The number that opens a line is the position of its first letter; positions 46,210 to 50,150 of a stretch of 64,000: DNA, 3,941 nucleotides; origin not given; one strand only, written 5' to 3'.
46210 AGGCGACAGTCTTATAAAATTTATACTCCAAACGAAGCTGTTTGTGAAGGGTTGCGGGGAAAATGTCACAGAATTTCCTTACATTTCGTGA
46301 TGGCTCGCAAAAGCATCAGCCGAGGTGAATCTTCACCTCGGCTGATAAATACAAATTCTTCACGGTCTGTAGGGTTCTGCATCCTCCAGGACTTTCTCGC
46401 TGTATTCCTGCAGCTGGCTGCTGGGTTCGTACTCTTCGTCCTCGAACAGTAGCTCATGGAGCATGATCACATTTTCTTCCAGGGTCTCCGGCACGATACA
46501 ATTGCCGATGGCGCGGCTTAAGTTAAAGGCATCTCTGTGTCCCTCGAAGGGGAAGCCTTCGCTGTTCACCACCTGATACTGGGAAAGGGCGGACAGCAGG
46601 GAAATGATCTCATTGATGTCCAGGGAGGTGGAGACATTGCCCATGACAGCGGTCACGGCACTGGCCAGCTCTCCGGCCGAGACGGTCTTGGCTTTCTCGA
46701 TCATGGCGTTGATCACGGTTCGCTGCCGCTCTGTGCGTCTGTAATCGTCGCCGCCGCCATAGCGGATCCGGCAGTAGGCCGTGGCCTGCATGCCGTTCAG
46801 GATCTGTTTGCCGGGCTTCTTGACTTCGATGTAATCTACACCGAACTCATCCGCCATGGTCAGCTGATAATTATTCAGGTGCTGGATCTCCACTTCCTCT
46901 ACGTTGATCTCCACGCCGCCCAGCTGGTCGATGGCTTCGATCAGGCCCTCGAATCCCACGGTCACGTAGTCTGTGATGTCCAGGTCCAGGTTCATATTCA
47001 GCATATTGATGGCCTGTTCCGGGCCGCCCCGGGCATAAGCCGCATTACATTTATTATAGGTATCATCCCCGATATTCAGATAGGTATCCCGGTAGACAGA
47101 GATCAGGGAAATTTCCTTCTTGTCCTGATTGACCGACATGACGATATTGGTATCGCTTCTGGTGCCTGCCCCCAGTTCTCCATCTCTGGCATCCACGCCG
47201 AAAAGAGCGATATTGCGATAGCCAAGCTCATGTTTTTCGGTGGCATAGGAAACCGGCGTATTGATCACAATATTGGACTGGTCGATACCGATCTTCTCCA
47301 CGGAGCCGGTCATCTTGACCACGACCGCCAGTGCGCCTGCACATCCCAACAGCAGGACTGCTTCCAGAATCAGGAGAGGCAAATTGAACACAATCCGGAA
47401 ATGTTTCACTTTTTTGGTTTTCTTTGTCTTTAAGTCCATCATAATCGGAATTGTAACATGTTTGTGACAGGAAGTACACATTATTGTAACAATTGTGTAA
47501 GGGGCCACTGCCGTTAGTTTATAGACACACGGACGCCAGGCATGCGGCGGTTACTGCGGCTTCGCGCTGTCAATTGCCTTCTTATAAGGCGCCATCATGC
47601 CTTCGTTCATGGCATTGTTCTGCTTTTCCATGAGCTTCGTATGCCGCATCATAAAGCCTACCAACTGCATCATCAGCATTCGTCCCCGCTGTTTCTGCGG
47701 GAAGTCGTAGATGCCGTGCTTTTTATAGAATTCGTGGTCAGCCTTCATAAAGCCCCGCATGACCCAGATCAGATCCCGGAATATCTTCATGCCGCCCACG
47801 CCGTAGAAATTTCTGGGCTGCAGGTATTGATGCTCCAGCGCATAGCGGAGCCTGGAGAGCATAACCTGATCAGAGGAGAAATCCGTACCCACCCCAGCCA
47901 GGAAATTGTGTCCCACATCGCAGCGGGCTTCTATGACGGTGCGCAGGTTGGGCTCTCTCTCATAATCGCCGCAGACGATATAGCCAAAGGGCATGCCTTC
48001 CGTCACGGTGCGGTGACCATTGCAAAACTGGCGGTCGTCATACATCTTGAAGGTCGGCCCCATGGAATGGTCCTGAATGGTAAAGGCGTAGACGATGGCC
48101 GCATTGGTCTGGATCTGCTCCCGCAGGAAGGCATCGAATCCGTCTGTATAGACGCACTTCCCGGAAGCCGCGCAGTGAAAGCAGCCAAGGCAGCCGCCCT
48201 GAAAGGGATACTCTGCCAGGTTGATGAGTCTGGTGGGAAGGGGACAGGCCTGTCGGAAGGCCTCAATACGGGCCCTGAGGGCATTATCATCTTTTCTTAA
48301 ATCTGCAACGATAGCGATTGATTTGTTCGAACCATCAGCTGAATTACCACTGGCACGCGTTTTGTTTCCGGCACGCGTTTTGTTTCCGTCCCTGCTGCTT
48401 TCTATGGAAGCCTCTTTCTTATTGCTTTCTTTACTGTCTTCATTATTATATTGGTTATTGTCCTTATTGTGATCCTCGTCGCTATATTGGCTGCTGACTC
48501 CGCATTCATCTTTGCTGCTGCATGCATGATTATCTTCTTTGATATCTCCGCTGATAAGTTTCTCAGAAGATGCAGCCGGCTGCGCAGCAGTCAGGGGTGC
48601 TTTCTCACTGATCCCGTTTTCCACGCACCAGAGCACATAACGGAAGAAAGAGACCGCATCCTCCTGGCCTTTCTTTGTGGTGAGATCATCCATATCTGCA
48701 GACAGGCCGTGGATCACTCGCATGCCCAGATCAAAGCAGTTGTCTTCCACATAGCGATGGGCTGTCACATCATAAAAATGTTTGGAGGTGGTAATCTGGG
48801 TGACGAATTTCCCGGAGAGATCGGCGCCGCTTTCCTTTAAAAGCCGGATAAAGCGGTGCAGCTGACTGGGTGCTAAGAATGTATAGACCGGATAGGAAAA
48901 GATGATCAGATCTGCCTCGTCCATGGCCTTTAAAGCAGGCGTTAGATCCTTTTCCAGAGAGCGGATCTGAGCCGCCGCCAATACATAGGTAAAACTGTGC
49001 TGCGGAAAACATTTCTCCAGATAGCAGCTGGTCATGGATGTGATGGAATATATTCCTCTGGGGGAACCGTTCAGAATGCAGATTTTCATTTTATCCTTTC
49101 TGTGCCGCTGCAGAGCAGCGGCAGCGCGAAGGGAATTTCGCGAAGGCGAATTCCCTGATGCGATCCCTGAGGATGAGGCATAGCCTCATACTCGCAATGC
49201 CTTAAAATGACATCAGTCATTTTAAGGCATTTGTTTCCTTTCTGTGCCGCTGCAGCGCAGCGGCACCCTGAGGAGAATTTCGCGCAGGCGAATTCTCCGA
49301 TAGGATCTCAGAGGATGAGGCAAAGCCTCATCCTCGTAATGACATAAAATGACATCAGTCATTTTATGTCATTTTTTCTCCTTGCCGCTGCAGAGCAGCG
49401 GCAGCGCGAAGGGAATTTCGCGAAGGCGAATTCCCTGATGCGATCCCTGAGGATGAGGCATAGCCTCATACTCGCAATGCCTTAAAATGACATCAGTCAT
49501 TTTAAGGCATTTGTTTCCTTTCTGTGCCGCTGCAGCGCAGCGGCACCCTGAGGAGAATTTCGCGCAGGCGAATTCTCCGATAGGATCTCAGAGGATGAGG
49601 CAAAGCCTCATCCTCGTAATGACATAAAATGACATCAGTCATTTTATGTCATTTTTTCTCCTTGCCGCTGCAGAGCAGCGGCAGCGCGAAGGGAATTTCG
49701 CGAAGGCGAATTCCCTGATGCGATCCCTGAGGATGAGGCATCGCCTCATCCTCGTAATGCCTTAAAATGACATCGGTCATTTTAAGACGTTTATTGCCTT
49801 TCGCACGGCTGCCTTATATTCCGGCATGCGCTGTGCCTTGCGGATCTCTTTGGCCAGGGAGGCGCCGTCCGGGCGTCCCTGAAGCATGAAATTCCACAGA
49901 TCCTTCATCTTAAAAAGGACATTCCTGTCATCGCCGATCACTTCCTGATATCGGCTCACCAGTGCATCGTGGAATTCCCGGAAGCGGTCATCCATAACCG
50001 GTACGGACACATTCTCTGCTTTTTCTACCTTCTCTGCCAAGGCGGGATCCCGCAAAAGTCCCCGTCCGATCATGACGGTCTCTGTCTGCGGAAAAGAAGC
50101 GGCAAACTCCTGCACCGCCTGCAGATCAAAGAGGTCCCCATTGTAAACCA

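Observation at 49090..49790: Five-unit tandem array of a four-hairpin module (2.5 x 280 bp) between dus and a flavoprotein gene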

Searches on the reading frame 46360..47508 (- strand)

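Call 14: search_protein_families(library=pfam, proteins=[window:46360-47508:-])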
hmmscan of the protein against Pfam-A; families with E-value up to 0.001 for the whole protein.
window:46360-47508:- (382 aa): 1 family
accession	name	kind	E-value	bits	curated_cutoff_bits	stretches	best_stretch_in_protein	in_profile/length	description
PF03816.19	LytR_cpsA_psr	-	1.5e-36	126.3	24.6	1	117-274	1-149/150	LytR_cpsA_psr family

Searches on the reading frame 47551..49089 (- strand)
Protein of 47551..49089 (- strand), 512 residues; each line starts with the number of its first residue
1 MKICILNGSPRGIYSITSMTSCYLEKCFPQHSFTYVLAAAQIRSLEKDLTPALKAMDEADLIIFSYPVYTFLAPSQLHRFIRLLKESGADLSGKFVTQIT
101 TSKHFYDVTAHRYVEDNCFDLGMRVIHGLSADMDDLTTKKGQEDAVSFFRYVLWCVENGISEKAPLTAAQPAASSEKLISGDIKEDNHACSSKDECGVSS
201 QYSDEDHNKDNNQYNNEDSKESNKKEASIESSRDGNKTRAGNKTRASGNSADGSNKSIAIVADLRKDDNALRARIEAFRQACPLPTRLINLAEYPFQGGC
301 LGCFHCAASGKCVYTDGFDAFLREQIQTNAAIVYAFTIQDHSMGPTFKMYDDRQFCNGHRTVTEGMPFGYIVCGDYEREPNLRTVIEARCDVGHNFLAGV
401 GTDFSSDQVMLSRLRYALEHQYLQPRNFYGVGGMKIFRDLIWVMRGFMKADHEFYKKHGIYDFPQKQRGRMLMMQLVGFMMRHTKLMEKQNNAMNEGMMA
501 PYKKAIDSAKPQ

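Call 13: find_encoding_contigs(protein=window:47551-49089:-, flank=4000, max_places=10)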
Protein window:47551-49089:- (512 aa): no gene with exactly this product is on record in the collection.

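Call 14: search_protein_families(library=pfam, proteins=[window:47551-49089:-])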
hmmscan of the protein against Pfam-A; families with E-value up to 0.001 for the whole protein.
window:47551-49089:- (512 aa): 2 families
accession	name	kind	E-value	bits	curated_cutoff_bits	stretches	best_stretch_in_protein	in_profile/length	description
PF03358.20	FMN_red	-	1e-09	38.6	24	1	1-105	1-119/152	NADPH-dependent FMN reductase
PF02525.22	Flavodoxin_2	-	1.8e-05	25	27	1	1-81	1-100/198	Flavodoxin-like fold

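Call 35: find_homologous_proteins(query=window:47551-49089:-, max_evalue=1e-20)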
Query window:47551-49089:- (512 aa): 8000 proteins with E <= 1e-20 among 8000 candidates; the best 120 are listed.
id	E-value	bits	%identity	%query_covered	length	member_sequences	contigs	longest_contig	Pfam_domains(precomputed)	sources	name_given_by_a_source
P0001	0.0e+0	1123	95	100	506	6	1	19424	PF02525.23,PF03358.21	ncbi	-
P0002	2.8e-262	889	77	100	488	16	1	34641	PF02525.23,PF03358.21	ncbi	-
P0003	8.2e-257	871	75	100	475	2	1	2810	PF02525.23,PF03358.21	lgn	-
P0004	2.6e-256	869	85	52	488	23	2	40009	PF02525.23,PF03358.21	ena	-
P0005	2.7e-251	853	73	99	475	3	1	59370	PF02525.23,PF03358.21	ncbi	-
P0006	4.0e-205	700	74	50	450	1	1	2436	PF02525.23,PF03358.21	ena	-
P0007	6.3e-205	700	60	100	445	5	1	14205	PF02525.23,PF03358.21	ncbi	-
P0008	2.8e-203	694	71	50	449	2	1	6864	PF02525.23,PF03358.21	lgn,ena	-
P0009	4.5e-203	694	59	100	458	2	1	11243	PF02525.23,PF03358.21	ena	-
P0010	5.8e-203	693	59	100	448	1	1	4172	PF02525.23,PF03358.21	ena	-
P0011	5.9e-203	693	59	100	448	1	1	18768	PF02525.23,PF03358.21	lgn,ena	-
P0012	1.5e-202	692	61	100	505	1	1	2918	PF02525.23,PF03358.21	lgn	-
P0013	1.9e-202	692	70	50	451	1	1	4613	PF02525.23,PF03358.21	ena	-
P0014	7.4e-202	690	72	49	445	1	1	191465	PF02525.23,PF03358.21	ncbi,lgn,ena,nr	ncbi:MAG: iron-sulfur protein [Oscillibacter sp.]|nr:iron-sulfur protein [Oscillibacter sp.]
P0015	1.0e-201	689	71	50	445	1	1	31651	PF02525.23,PF03358.21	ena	-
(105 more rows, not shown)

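Call 36: find_encoding_contigs(protein=P0001, flank=4000, max_places=4)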
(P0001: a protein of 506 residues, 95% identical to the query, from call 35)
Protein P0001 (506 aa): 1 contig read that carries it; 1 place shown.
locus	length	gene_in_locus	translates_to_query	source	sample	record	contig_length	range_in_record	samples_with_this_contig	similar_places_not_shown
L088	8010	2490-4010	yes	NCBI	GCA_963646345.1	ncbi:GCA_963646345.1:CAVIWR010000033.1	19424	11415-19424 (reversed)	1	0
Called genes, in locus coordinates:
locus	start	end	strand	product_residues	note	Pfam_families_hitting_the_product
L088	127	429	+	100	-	PF07876:Dabb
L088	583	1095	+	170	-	PF00132:Hexapep (weak), PF14602:Hexapep_2 (faint), PF25084:LbH_EIF2B, PF25087:GMPPB_C, PF00132:Hexapep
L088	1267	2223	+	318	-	PF01207:Dus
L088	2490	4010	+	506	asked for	PF02525:Flavodoxin_2 (faint), PF03358:FMN_red (weak)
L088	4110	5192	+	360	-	PF03816:LytR_cpsA_psr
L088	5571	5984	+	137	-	PF03703:bPH_2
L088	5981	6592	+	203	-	PF04892:VanZ-LLP1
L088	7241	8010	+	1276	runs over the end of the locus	PF18072:FGAR-AT_linker, PF02769:AIRS_C, PF13507:GATase_5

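Call 37: find_encoding_contigs(protein=P0002, flank=4000, max_places=4)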
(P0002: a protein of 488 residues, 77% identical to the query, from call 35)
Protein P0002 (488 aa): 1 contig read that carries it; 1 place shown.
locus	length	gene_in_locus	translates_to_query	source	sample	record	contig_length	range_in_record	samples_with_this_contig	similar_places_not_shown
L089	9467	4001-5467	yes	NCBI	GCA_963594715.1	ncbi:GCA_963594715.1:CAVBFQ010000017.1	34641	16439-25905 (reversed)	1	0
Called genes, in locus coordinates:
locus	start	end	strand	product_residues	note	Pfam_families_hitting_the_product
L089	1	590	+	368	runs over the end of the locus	PF01509:TruB_N, PF16198:TruB_C_2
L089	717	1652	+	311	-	PF06574:FAD_syn, PF01687:Flavokinase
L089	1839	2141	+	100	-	PF07876:Dabb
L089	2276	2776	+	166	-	PF25087:GMPPB_C, PF25084:LbH_EIF2B, PF14602:Hexapep_2 (faint), PF00132:Hexapep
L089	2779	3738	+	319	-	PF01207:Dus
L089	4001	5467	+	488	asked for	PF02525:Flavodoxin_2 (weak), PF03358:FMN_red (weak)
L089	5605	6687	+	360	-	PF03816:LytR_cpsA_psr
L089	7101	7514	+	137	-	PF03703:bPH_2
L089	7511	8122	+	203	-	PF04892:VanZ-LLP1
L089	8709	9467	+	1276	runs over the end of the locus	PF18072:FGAR-AT_linker, PF02769:AIRS_C, PF13507:GATase_5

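Call 38: find_encoding_contigs(protein=P0005, flank=4000, max_places=4)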
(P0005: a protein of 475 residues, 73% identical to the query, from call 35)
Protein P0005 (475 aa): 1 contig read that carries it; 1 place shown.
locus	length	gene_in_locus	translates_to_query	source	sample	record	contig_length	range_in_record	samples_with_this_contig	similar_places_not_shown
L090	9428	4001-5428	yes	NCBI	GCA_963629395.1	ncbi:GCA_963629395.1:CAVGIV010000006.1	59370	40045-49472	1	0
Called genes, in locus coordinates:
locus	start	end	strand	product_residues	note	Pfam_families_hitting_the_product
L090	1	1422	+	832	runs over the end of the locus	PF02861:Clp_N, PF00004:AAA, PF17871:AAA_lid_9, PF00158:Sigma54_activat, PF00004:AAA, PF07724:AAA_2, PF07728:AAA_5, PF10431:ClpB_D2-small, +10 more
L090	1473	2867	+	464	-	PF18073:Zn_ribbon_LapB, PF13481:AAA_25, PF03796:DnaB_C (weak), PF06745:ATPase, PF23442:DUF7125 (weak), PF13401:AAA_22 (faint), PF13541:ChlI, PF05362:Lon_C (weak)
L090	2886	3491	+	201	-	PF04892:VanZ-LLP1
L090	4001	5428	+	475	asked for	PF02525:Flavodoxin_2 (weak), PF03358:FMN_red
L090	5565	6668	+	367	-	PF01156:IU_nuc_hydro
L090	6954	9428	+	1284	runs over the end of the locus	PF18072:FGAR-AT_linker, PF02769:AIRS_C, PF13507:GATase_5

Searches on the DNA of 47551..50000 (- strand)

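Call 11: search_rna_families(source=window, start=48900, end=50000, threshold=evalue, max_evalue=10)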
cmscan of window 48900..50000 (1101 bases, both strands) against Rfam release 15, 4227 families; matches with E-value up to 10: 7.
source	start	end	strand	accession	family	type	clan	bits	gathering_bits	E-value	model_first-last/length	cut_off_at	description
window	49176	49314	-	RF03046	Pseudomonadales-1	Gene; sRNA;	-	30.4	68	5.1e-05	1-164/164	no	Pseudomonadales-1 RNA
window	49456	49594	-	RF03046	Pseudomonadales-1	Gene; sRNA;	-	30.4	68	5.1e-05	1-164/164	no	Pseudomonadales-1 RNA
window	49030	49070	+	RF00279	SNORD45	Gene; snRNA; snoRNA; CD-box;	-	17.9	42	2.4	1-72/72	no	Small nucleolar RNA SNORD45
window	49195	49230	-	RF03881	mir-59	Gene; miRNA;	-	15.2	80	8.1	1-66/66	no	mir-59 microRNA precursor family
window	49475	49510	-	RF03881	mir-59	Gene; miRNA;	-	15.2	80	8.1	1-66/66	no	mir-59 microRNA precursor family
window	49091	49132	+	RF03163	c4-a1b1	Gene; antisense;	CL00128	14.7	46.7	0.92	1-53/53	no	a1, b1 targets of C4 antisense RNA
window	49647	49788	+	RF02177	SMCR2_1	Gene; lncRNA;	-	13.9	50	7.3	1-159/159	no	Smith-Magenis syndrome chromosome region, candidate 2 conserved region 1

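Call 43: search_dna_similar(query=window:49103-49382:-, collection=plasmids, mode=distant, max_rows=20)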
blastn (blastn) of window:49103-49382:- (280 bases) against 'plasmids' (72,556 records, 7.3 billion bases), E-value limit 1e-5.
No match.

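Call 44: search_dna_similar(query=window:49103-49382:-, collection=phages, mode=distant, max_rows=20)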
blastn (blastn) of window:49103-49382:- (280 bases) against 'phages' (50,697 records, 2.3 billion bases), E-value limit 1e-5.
No match.

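Call 58: search_rna_families(source=window, start=49100, end=49400, threshold=evalue, max_evalue=0.01, show_alignments=1)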
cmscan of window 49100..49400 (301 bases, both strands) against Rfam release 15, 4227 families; matches with E-value up to 0.01: 1.
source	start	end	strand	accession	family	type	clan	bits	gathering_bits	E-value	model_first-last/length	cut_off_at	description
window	49176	49314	-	RF03046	Pseudomonadales-1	Gene; sRNA;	-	30.4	68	1.4e-05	1-164/164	no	Pseudomonadales-1 RNA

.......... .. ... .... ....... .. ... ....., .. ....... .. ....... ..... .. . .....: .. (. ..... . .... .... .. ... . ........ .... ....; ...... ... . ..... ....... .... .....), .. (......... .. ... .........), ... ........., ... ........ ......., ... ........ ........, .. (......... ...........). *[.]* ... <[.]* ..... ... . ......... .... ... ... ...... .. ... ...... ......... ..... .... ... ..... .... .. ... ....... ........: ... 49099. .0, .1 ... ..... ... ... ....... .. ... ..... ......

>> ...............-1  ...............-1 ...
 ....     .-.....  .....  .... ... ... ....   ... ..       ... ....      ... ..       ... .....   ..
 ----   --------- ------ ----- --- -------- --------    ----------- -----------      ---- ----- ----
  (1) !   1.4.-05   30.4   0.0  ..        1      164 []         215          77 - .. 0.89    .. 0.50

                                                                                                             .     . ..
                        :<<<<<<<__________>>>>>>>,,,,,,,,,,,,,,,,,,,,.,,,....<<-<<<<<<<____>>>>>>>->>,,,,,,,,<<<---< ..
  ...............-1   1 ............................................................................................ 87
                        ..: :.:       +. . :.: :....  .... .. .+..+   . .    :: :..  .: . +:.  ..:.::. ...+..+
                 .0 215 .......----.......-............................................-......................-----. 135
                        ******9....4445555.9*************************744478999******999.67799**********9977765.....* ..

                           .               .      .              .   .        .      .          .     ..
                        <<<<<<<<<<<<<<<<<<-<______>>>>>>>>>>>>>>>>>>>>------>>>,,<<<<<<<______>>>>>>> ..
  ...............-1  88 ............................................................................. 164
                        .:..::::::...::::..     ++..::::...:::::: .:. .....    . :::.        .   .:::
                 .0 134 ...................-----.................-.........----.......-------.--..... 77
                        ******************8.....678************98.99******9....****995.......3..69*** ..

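Call 62: search_with_rna_model(model_id=R1, sources=[L088, L089, L090, L091, L092, L094, L097, L100, L101, L102], max_evalue=0.01, filters=off)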
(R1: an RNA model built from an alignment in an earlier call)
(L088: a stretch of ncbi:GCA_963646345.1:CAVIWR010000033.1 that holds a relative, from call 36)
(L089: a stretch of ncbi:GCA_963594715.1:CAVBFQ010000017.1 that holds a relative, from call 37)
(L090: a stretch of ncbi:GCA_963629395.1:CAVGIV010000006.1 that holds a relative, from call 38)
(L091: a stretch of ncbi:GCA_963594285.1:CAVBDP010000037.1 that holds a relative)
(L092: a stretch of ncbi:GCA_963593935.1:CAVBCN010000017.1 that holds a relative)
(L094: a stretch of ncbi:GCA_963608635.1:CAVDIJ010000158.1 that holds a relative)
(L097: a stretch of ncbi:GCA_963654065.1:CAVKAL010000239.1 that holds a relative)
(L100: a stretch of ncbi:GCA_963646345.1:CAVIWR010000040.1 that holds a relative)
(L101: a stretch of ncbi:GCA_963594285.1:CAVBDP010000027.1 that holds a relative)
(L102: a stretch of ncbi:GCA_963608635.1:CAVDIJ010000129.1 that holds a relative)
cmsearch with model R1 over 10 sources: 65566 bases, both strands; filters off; matches with E-value up to 0.01: 22.
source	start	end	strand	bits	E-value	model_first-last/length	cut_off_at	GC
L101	2353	2504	+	163.1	2.6e-47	1-153/153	no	0.53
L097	1368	1521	+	159.4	3.4e-46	1-153/153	no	0.48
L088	2345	2496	+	137.4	1.4e-39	1-153/153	no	0.5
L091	7102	7253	+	137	1.8e-39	1-153/153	no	0.47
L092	7104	7255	+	136.4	2.8e-39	1-153/153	no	0.48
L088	2209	2344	+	120.2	2e-34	7-143/153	no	0.49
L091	6966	7101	+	114.8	8.6e-33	7-143/153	no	0.51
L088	1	84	+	73.6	1.9e-20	1-153/153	no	0.55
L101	752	890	+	64.6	1e-17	1-153/153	no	0.53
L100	893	1030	+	61.3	1e-16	1-153/153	no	0.54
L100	2722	2892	+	46.9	2e-12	1-153/153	no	0.49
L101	2723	2872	+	41.6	7.8e-11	1-153/153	no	0.51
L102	448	538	+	29.5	3.4e-07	1-153/153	no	0.42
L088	2300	2392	-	27.2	1.7e-06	1-153/153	no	0.45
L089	3854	4004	+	25.8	4.4e-06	1-153/153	no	0.44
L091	7057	7149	-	25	8e-06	1-153/153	no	0.45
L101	2313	2400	-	23.2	2.7e-05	1-153/153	no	0.55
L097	1374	1409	-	20.7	0.00015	7-42/153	no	0.39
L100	2364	2504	+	19.3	0.0004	1-153/153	no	0.51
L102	91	231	+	18.8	0.00057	1-153/153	no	0.52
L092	7110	7145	-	17.5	0.0014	7-42/153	no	0.25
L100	2741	2857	-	15.6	0.0052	1-153/153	no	0.47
